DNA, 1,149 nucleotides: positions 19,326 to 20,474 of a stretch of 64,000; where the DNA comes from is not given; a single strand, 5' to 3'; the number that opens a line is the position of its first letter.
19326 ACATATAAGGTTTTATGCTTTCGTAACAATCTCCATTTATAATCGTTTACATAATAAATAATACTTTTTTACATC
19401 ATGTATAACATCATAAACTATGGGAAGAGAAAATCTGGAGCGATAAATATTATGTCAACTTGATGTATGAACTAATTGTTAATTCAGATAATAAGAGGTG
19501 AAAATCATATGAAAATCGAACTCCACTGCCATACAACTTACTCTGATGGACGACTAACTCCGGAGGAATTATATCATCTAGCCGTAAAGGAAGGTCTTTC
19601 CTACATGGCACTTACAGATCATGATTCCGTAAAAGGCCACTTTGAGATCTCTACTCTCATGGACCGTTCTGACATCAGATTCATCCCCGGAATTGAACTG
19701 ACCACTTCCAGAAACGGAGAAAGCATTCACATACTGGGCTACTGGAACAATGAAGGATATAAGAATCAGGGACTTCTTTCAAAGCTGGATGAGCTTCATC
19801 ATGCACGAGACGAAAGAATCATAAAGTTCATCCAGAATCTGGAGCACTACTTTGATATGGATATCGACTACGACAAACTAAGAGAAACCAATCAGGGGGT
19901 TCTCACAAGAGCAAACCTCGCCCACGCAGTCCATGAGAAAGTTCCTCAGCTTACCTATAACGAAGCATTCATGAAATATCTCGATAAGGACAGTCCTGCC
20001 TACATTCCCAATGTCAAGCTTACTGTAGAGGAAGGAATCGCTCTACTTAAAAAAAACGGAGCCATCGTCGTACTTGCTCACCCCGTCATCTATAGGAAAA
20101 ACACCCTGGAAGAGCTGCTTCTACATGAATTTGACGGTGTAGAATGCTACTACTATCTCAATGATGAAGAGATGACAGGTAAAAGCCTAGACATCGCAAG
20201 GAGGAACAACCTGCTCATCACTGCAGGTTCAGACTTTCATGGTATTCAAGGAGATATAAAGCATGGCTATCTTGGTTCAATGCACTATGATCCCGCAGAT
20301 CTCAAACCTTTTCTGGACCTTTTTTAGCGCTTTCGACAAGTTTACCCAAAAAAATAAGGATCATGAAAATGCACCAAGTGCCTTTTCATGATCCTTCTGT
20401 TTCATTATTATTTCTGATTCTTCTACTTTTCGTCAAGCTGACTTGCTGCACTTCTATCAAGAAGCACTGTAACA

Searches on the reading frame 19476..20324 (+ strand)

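Call 9: search_protein_families(library=pfam, proteins=[window:19476-20324:+], max_evalue=0.001)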
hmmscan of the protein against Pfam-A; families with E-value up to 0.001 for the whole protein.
window:19476-20324:+ (283 aa): 1 family
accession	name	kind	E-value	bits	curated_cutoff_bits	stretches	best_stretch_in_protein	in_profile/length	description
PF02811.25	PHP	-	5.5e-13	50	26.4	1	15-142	1-118/164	PHP domain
